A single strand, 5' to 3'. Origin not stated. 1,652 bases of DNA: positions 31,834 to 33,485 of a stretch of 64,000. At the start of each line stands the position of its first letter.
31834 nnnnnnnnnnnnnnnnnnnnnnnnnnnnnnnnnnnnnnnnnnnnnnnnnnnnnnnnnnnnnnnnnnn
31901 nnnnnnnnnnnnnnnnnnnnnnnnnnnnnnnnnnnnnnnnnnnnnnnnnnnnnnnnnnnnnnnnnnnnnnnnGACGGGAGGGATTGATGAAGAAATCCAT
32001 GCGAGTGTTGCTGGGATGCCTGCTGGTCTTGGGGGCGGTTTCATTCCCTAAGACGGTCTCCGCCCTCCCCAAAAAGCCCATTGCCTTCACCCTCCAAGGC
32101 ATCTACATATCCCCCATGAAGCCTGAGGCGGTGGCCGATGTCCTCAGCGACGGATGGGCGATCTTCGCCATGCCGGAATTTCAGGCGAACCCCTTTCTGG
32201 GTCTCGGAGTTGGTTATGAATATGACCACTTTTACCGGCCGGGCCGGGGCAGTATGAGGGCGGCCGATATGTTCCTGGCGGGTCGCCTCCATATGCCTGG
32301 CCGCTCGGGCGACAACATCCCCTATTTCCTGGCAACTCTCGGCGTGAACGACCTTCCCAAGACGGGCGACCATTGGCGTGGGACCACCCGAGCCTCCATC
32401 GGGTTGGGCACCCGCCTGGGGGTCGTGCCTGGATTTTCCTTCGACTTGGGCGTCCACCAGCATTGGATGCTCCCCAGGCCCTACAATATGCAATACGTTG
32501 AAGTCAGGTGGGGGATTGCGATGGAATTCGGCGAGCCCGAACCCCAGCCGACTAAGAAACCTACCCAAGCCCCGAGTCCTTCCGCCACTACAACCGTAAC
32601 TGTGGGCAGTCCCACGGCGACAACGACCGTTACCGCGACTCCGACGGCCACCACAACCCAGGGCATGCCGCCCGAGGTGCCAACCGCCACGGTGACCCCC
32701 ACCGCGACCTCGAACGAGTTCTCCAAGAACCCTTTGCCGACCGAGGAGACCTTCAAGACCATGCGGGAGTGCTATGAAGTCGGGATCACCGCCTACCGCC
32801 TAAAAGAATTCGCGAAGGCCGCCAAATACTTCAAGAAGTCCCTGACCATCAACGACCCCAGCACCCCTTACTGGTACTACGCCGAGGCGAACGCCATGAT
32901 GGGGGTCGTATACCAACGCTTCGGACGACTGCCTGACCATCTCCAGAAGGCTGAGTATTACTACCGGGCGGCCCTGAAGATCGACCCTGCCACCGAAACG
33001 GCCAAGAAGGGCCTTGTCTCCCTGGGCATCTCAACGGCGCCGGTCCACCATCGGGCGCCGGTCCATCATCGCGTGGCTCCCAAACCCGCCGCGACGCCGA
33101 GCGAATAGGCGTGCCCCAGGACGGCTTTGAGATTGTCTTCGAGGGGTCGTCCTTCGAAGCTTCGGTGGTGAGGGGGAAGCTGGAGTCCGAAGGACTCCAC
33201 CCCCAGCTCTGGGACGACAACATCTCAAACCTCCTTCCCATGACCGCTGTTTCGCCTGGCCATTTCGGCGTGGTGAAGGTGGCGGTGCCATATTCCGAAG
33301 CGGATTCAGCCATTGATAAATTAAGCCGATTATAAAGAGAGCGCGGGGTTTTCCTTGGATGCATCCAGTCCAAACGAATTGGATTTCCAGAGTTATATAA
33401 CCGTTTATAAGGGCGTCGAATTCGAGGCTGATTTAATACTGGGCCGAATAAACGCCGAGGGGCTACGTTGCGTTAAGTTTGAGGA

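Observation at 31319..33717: Uncharacterised four-gene envelope cassette: two secreted proteins sharing a tethered TPR-like domain (one on an outer-membrane beta-barrel anchor) plus two DUF2007-like small proteins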

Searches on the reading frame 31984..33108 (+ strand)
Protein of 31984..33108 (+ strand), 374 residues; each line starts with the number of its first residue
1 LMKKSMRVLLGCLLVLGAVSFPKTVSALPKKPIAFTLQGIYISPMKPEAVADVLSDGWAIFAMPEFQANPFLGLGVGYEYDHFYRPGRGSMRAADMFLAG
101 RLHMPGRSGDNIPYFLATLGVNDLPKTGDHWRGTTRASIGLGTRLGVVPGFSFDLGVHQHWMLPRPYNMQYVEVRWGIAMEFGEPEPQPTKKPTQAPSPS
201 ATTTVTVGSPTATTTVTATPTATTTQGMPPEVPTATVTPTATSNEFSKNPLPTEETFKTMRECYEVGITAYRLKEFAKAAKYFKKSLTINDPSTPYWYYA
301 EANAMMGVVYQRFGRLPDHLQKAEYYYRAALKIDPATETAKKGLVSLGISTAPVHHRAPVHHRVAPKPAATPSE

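Call 3: search_protein_families(library=pfam, proteins=[window:31984-33108:+], max_evalue=1)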
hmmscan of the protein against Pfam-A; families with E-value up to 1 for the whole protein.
window:31984-33108:+ (374 aa): 7 families
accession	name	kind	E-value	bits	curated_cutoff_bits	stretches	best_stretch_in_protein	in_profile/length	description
PF07719.23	TPR_2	-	3.8e-07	30.2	27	2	263-290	4-31/34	Tetratricopeptide repeat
PF00515.34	TPR_1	-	1.2e-05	25.3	27.8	1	263-290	4-31/34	Tetratricopeptide repeat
PF13424.12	TPR_12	-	0.00095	19.8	30.1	1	265-334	8-75/77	Tetratricopeptide repeat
PF13181.12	TPR_8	-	0.00096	19.6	25.7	1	263-290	4-31/34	Tetratricopeptide repeat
PF13428.12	TPR_14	-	0.034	15.3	23.5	0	270-300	11-40/44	Tetratricopeptide repeat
PF14853.12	Fis1_TPR_C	-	0.1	13.3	25.3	0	264-289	5-30/53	Fis1 C-terminal tetratricopeptide repeat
PF13432.12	TPR_16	-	0.35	11.8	32.7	0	266-291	37-61/65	Tetratricopeptide repeat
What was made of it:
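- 32749..33021 (+): g2 TPR domain (residues 256-346), a paralogue of the g1 domain, followed by a short Pro/His/Arg tail to residue 374. TPR_2 scores 30.2 bits (call 3).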

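Call 4: search_protein_families(library=ncbifam, proteins=[window:31984-33108:+], max_evalue=1)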
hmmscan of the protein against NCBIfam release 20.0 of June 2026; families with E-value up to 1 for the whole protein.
window:31984-33108:+ (374 aa): 8 families
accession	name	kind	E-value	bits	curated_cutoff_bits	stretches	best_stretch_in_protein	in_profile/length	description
TIGR02521.1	type_IV_pilW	equivalog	3e-06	27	154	1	299-338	64-99/234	type IV pilus biogenesis/stability protein PilW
NF047507.1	TPR_BatC_Lepto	exception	0.00085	18.8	175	1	263-344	61-136/214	TPR repeat-containing protein BatC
NF033762.1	social_mot_Tgl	equivalog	0.0019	17.6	225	1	251-348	22-110/252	social motility TPR repeat lipoprotein Tgl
NF033761.1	gliding_GltJ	equivalog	0.022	13.9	450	1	186-250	419-485/671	adventurous gliding motility protein GltJ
TIGR00990.1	3a0801s09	subfamily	0.026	13.1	757.25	1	222-298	91-163/615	mitochondrial import receptor subunit TOM70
NF002725.1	PRK02603.1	equivalog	0.088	12.8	143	1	251-340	26-108/173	photosystem I assembly protein Ycf3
TIGR02917.1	PEP_TPR_lipo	equivalog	0.12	10.2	312.2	1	272-349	443-510/899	XrtA/PEP-CTERM system TPR-repeat protein PrsT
TIGR02552.1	LcrH_SycD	equivalog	0.2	11.4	104.8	1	258-336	16-84/136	SycD/LcrH family type III secretion system chaperone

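Call 9: find_encoding_contigs(protein=window:31984-33108:+, flank=10000, max_places=6)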
Protein window:31984-33108:+ (374 aa): no gene with exactly this product is on record in the collection.
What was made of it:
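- Tried and rejected: The exact-sequence look-up of g2 from the TTG start found nothing (call 9).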

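Call 10: find_homologous_proteins(query=window:31984-33108:+, max_evalue=0.001)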
Query window:31984-33108:+ (374 aa): 7 proteins with E <= 0.001 among 8000 candidates.
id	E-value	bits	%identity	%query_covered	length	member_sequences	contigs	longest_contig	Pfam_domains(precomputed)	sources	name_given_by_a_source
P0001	2.7e-121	423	86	57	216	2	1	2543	-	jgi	-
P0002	5.6e-84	301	45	81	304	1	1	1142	PF00515.35,PF13424.13,PF07719.24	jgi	jgi:tetratricopeptide (TPR) repeat protein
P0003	4.8e-74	268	42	88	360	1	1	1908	PF07719.24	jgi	jgi:hypothetical protein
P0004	7.2e-67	244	37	93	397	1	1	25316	-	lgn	-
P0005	1.4e-64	237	40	86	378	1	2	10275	-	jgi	jgi:hypothetical protein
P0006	2.4e-57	213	38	84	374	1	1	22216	-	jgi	jgi:hypothetical protein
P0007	3.2e-46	176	34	93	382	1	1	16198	-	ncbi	-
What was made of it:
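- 31987..33108 (+): g2: outer-membrane barrel-TPR protein, 373 aa from ATG 31987 (374 aa from TTG 31984). Signal peptide is residues 1-27 (VSA|L, 374-aa numbering). Word-indexed search found only 7 homologues among 5.8 billion proteins (call 10).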

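Call 11: find_encoding_contigs(protein=P0004, flank=8000, max_places=3)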
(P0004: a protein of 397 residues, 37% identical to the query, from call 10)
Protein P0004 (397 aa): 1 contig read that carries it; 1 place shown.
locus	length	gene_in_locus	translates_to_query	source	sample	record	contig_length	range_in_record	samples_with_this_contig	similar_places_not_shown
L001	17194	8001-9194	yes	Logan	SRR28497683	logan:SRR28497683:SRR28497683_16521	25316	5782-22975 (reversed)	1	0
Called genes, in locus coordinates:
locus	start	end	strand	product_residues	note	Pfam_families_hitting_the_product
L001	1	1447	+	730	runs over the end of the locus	-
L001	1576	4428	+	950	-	PF00005:ABC_tran (faint), PF02463:SMC_N (faint), PF13191:AAA_16 (faint), PF13304:AAA_21 (faint), PF13555:AAA_29 (faint), PF13671:AAA_33 (faint), PF17760:UvrA_inter, PF17755:UvrA_DNA-bind, +2 more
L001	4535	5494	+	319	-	PF03349:Toluene_X (faint)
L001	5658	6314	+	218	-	PF00027:cNMP_binding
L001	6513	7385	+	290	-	PF00348:polyprenyl_synt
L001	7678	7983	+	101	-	PF00515:TPR_1 (faint)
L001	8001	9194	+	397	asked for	-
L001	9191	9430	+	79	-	PF09413:DUF2007 (weak)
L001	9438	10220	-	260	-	PF00149:Metallophos, PF13277:YmdB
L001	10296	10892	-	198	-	PF01812:5-FTHF_cyc-lig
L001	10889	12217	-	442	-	PF05496:RuvB_N, PF00158:Sigma54_activat (faint), PF13191:AAA_16 (faint), PF00004:AAA, PF07728:AAA_5, PF13173:AAA_14 (weak), PF16193:AAA_assoc_2, PF12002:MgsA_C, +1 more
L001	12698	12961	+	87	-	-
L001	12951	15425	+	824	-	PF00343:Phosphorylase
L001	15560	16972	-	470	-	-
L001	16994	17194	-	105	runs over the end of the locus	-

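Call 12: find_encoding_contigs(protein=P0006, flank=8000, max_places=3)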
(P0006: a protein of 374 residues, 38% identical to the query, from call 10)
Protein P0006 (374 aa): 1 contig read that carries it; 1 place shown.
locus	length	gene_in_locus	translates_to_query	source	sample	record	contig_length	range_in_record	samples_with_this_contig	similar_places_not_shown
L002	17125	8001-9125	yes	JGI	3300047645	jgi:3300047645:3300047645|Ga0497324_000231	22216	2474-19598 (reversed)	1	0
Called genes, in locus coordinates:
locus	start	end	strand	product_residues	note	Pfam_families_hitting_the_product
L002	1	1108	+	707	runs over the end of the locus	-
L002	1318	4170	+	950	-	PF02463:SMC_N (faint), PF13191:AAA_16 (faint), PF13555:AAA_29 (faint), PF20703:nSTAND1 (faint), PF17760:UvrA_inter, PF17755:UvrA_DNA-bind, PF00005:ABC_tran (weak)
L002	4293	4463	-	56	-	-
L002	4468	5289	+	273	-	-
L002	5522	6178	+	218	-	PF00027:cNMP_binding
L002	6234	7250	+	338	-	PF00348:polyprenyl_synt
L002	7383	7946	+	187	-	PF07719:TPR_2 (faint)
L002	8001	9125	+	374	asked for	-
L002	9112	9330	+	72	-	-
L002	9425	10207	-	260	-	PF00149:Metallophos, PF13277:YmdB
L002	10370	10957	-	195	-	PF01812:5-FTHF_cyc-lig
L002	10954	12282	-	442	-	PF05496:RuvB_N, PF00158:Sigma54_activat (faint), PF13191:AAA_16 (faint), PF14532:Sigma54_activ_2 (faint), PF00004:AAA, PF07728:AAA_5 (weak), PF16193:AAA_assoc_2, PF12002:MgsA_C, +1 more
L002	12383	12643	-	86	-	-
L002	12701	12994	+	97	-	-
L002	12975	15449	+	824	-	PF00343:Phosphorylase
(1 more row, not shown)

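Call 13: find_encoding_contigs(protein=P0007, flank=8000, max_places=3)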
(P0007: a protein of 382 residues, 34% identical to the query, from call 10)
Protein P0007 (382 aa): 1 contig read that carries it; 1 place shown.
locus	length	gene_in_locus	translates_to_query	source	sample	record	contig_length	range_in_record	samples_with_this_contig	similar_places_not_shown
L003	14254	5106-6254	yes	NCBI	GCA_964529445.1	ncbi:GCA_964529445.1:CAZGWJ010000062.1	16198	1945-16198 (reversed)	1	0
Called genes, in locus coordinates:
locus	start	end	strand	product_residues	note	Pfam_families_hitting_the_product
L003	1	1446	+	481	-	?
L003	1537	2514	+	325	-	PF19572:PorV (weak)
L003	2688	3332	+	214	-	PF00027:cNMP_binding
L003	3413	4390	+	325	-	PF00348:polyprenyl_synt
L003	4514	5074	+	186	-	PF07719:TPR_2 (faint), PF13176:TPR_7 (faint)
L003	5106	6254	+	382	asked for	-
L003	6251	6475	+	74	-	PF09413:DUF2007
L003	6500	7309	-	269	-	PF02535:Zip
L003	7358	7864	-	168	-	PF13277:YmdB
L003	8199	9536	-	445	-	PF05496:RuvB_N, PF00158:Sigma54_activat (faint), PF13191:AAA_16 (faint), PF13604:AAA_30 (faint), PF00004:AAA, PF07728:AAA_5, PF16193:AAA_assoc_2, PF12002:MgsA_C, +2 more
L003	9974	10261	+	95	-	-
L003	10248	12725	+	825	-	PF00343:Phosphorylase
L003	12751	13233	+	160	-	-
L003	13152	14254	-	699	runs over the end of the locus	-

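Call 14: find_encoding_contigs(protein=P0005, flank=8000, max_places=3)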
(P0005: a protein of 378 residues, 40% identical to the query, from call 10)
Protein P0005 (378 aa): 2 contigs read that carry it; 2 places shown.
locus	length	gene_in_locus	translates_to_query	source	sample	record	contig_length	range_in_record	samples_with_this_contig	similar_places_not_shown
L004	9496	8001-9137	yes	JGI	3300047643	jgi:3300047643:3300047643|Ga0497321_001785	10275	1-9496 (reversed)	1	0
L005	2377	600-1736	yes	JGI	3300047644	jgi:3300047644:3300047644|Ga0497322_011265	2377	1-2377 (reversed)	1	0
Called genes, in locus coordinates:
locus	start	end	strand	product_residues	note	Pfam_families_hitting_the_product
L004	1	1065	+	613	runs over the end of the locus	?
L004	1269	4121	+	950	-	PF00005:ABC_tran (faint), PF02463:SMC_N (faint), PF13191:AAA_16 (faint), PF13555:AAA_29 (faint), PF13671:AAA_33 (faint), PF20703:nSTAND1 (faint), PF17760:UvrA_inter, PF17755:UvrA_DNA-bind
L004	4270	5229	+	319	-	PF19572:PorV (weak), PF03349:Toluene_X (faint)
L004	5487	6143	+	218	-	PF00027:cNMP_binding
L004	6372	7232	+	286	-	PF00348:polyprenyl_synt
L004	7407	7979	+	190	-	PF07719:TPR_2 (faint)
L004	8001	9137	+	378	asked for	-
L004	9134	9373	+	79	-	PF09413:DUF2007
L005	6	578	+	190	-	PF07719:TPR_2 (faint)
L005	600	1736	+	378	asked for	-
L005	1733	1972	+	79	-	PF09413:DUF2007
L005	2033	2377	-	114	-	?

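Call 26: find_related_loci(query=A5, collection=genome_contigs, flank=8000)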
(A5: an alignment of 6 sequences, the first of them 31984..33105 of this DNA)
Query A5 (374 aa) in genome_contigs; peptide patterns used: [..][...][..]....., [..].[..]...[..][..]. (x = any residue, [..] = any of these).
197 stretches matched a pattern; 5 encode a relative of the query (tblastn E <= 1e-3); 5 distinct loci.
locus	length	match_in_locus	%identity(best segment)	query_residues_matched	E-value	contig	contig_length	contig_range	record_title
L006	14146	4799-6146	34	2-347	9e-47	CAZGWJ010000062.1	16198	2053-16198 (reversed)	MAG TPA_asm: uncultured bacterium isolate binchicken_co273_249 genome assembly, contig: NODE_3990_length_16198_cov_4.941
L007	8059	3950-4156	34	266-344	2e-6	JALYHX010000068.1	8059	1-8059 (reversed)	MAG: Myxococcota bacterium isolate HIE bin10 SD1475-77_k127_1533230, whole genome shotgun sequence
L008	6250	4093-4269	44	278-340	4e-6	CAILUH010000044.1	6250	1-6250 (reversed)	MAG: uncultured beta proteobacterium isolate Kiruna2_bin-2365 genome assembly, contig: bin-2365:044/295, whole genome sh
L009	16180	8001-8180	33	266-335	8e-6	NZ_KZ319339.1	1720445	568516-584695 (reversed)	Marinobacter guineae strain M3B scaffold1, whole genome shotgun sequence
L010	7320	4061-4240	34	266-335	2e-5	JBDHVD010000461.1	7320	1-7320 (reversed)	MAG: Labilithrix sp. isolate AS-MESO-3CA.217 NODE_42525_length_7320_cov_3.389756, whole genome shotgun sequence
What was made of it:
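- Tried and rejected: The pattern used ([VT][EPK][YF]WYYAE) fits only the close subclade, so that count is an underestimate (call 26).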

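Call 27: predict_structure(alignment_id=A1)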
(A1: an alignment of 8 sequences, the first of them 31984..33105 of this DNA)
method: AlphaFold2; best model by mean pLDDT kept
length: 374 residues; sequences in the alignment: 8
mean_pLDDT: 70.7   pTM: 0.43
mean pLDDT of the five models: 70.7, 69.5, 66.9, 66.1, 65.4
residues with pLDDT >= 90: 111; 70-90: 114; 50-70: 51; < 50: 98
segments of 3 or more residues with pLDDT < 50: 1-3, 17-29, 190-228, 230-252, 354-365, 371-374
pLDDT, mean of each block of 10 residues (from residue 1): 55 53 39 80 63 73 88 92 77 92 81 93 85 90 88 91 74 88 58 38 35 33 34 33 32 64 92 89 91 88 94 78 94 92 86 47 47 43
secondary structure, 60 per line:
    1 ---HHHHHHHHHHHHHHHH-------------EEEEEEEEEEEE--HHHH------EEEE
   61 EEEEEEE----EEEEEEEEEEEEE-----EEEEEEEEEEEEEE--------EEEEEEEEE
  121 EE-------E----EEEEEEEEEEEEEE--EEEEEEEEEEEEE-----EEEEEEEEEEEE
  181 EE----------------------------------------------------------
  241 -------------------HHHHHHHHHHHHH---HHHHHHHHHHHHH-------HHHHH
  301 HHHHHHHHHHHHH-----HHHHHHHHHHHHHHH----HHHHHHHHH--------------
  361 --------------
elements in order: H4-19 E33-44 H47-50 E57-67 E72-84 E90-103 E112-122 E135-148 E151-163 E169-182 H260-272 H276-288 H296-313 H319-333 H338-346
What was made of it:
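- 32080..32529 (+): g2 eight-stranded beta-barrel (residues 33-182). Its last strand, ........, fits the BAM beta-signal pattern (polar-x-G-x-x-hydrophobic-x-aromatic). AF2 predicts 8 strands, block pLDDT mostly 73-93 (call 27).
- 32530..32748 (+): g2 disordered T/P/S-rich linker (about residues 183-255). AF2 pLDDT is 32-38 (call 27).
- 32749..33021 (+): AF2 predicts helices 260-346 at pLDDT about 90 (call 27).
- On Small 8-stranded outer-membrane beta-barrels (OmpA_membrane / OMP_b-brl / OmpW / OmpX fold class): AF2 predicts 8 strands within residues 33-182, block pLDDT mostly 73-93 (call 27).
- On OmpA family proper: The C-terminal domain is TPR (calls 3, 27).
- On Synthase-dependent exopolysaccharide TPR/porin proteins (BcsC, PgaA, PelB): The domain order is reversed, the barrel has 8 strands and there are 2 TPRs (call 27).
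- Barrel: AF2 predicts 8 strands at high confidence (call 27).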

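Call 32: fold_search(model_id=the predicted structure, library=pdb)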
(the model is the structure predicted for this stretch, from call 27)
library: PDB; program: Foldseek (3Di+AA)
matches with E <= 10: 1302; with E <= 0.001: 22
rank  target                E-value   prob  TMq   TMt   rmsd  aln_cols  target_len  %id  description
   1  9a2m_MODEL_1_A        8.6e-07  1.00  0.32  0.35  10.1       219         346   16  Model of E. coli OmpA by in-cell photo-crosslinking MS and deep learning (released 2023-02-24)
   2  4rlc                  7.5e-06  1.00  0.30  0.78   3.9       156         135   13  Crystal structure of the N-terminal beta-barrel domain of Pseudomonas aeruginosa OprF (released 2015-04-22)
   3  6x9z                  1.1e-05  1.00  0.28  0.80   3.9       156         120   16  De novo design of transmembrane beta-barrels (released 2021-02-17)
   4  1p4t                  1.2e-05  1.00  0.31  0.68   4.4       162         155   15  Crystal structure of Neisserial surface protein A (NspA) (released 2003-07-22)
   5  1bxw                  1.6e-05  1.00  0.30  0.60   6.7       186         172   16  OUTER MEMBRANE PROTEIN A (OMPA) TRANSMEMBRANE DOMAIN (released 1998-10-14)
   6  1qjp                  1.9e-05  1.00  0.28  0.68   5.0       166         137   16  HIGH RESOLUTION STRUCTURE OF THE OUTER MEMBRANE PROTEIN A (OMPA) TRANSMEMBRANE DOMAIN (released 2000-06-30)
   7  2f1t_A                2.2e-05  1.00  0.31  0.59   5.9       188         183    7  Outer membrane protein OmpW (released 2006-01-24)
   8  9fzc_A                2.7e-05  1.00  0.28  0.57   7.4       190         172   14  Structure of OmpA-short in complex with nanobody Nb01 (released 2024-07-17)
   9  9fzd_A                5.5e-05  1.00  0.28  0.55   7.3       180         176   12  Structure of OmpA-long in complex with nanobody Nb39 (released 2024-07-17)
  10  2n2l_MODEL_1_A        5.8e-05  1.00  0.25  0.50   7.1       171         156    8  NMR structure of yersinia pestis ail (attachment invasion locus) in decylphosphocholine micelles calculated wi (released 2015-07-22)
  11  2m06_MODEL_1_A        1.2e-04  1.00  0.29  0.64   5.8       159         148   11  NMR structure of OmpX in phopspholipid nanodiscs (released 2012-12-12)
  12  2ge4_MODEL_1_A        1.4e-04  1.00  0.27  0.52   8.7       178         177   17  High-resolution solution structure of outer membrane protein A transmembrane domain (released 2006-04-11)
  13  2f1v_A                1.9e-04  1.00  0.32  0.62   5.1       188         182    7  Outer membrane protein OmpW (released 2006-01-24)
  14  3a2s_X                2.9e-04  1.00  0.20  0.21  10.8       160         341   13  Crystal Structure of outer membrane protein PorB from Neisseria meningitidis in complex with sucrose (released 2010-04-07)
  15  9nh2_A                5.3e-04  1.00  0.27  0.43  10.3       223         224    9  In situ cryo-EM structure of porin III of the Legionella Dot/Icm T4SS machine (released 2025-09-17)
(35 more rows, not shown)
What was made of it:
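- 32080..32529 (+): Foldseek matches OmpA, OprF (4rlc, TMt 0.78), NspA, OmpW, OmpX, Ail and PagL (call 32).
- On Small 8-stranded outer-membrane beta-barrels (OmpA_membrane / OMP_b-brl / OmpW / OmpX fold class): Foldseek PDB hits: OmpA 8.6e-7, OprF barrel TMt 0.78, NspA, OmpW, OmpX (call 32).
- Closest known: OmpA / OprF family. Same: OmpA and the OprF barrel are the best fold matches (call 32).
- Checked: The g2 N-terminal domain is an 8-stranded beta-barrel (AF2 strands within residues 33-182, block pLDDT mostly 73-93, call 27; Foldseek best matches OmpA, OprF barrel at TMt 0.78, NspA, OmpW, OmpX, call 32).
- Foldseek top hits are OmpA, OprF N-barrel (TMt 0.78), NspA, OmpW and OmpX (call 32).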

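Call 83: search_protein_families(library=padloc, proteins=[window:31987-33105:+], max_evalue=0.01)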
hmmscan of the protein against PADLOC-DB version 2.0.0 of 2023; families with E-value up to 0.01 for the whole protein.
window:31987-33105:+ (373 aa): 0 families

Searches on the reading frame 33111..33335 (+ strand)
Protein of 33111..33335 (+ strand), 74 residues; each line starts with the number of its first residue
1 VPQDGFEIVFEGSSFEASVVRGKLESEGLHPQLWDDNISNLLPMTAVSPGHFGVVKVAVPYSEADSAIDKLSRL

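Call 3: search_protein_families(library=pfam, proteins=[window:33111-33335:+], max_evalue=1)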
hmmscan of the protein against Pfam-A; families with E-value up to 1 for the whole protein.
window:33111-33335:+ (74 aa): 1 family
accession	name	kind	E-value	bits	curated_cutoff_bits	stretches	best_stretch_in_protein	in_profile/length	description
PF09413.15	DUF2007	-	0.0037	17.8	25.7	1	7-42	3-37/66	Putative prokaryotic signal transducing protein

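Call 4: search_protein_families(library=ncbifam, proteins=[window:33111-33335:+], max_evalue=1)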
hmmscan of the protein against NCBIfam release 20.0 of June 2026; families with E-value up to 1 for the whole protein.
window:33111-33335:+ (74 aa): 1 family
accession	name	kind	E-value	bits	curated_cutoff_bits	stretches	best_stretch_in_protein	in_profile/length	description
NF040569.1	DUF2007_rel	subfamily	7.1e-05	23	55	1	9-63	12-61/74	DUF2007-related protein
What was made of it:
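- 33111..33335 (+): g3: 74-aa DUF2007-family protein with no signal peptide, so presumably cytoplasmic. It starts 2 nt after the g2 stop. It is clade-specific. NF040569 E 7e-5 (call 4).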

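Call 49: search_protein_families(library=pfam, alignment_id=A7, max_evalue=0.1)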
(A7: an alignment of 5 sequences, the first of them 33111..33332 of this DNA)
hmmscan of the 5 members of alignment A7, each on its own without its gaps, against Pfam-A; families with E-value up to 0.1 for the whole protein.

A. member 1, window:33111-33332:+ (74 aa): 1 family
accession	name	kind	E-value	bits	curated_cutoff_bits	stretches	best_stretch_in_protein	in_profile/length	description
PF09413.15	DUF2007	-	0.0037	17.8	25.7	1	7-42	3-37/66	Putative prokaryotic signal transducing protein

B. families by the number of members that match (of 5 scanned): 1 family
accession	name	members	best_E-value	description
PF09413.15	DUF2007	5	3e-08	Putative prokaryotic signal transducing protein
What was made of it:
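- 33111..33335 (+): PF09413 E 0.0037 for g3 itself; all 5 family members hit, best 3e-8 (call 49).
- Closest known: DUF2007. Same: The g3 family matches the model in 5 of 5 members, best E 3e-8 (call 49).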

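Call 50: search_solved_structures(query=A7, max_evalue=10, show_alignments=1)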
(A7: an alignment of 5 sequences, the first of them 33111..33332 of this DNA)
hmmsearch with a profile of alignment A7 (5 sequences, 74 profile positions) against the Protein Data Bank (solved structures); distinct sequences matched with E-value up to 10: 3.
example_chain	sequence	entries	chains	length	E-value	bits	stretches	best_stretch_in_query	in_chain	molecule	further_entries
3osu_A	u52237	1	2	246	1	12.6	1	6-63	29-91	3-oxoacyl-[acyl-carrier-protein] reductase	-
3sj7_A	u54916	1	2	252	1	12.6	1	6-63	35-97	3-oxoacyl-(Acyl-carrier-protein) reductase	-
8oys_A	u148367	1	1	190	3.6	10.9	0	50-70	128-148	De novo designed TIM-barrel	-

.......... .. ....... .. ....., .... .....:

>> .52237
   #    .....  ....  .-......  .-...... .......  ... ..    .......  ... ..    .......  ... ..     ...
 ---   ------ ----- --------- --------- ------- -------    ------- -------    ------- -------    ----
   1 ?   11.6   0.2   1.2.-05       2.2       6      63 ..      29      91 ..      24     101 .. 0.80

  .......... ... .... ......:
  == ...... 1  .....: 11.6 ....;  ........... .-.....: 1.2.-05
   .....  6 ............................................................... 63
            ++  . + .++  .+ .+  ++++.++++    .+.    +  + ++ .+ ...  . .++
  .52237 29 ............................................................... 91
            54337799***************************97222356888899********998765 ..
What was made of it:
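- On PII (GlnB)-like fold, as claimed for g3 and g4: The g3 profile found nothing significant in PDB sequences; the best E was 1 (call 50).
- Tried and rejected: The g3 profile gave nothing significant against PDB sequences (call 50).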

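Call 83: search_protein_families(library=padloc, proteins=[window:33111-33332:+], max_evalue=0.01)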
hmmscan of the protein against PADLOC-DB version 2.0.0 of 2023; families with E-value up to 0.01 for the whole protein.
window:33111-33332:+ (74 aa): 0 families
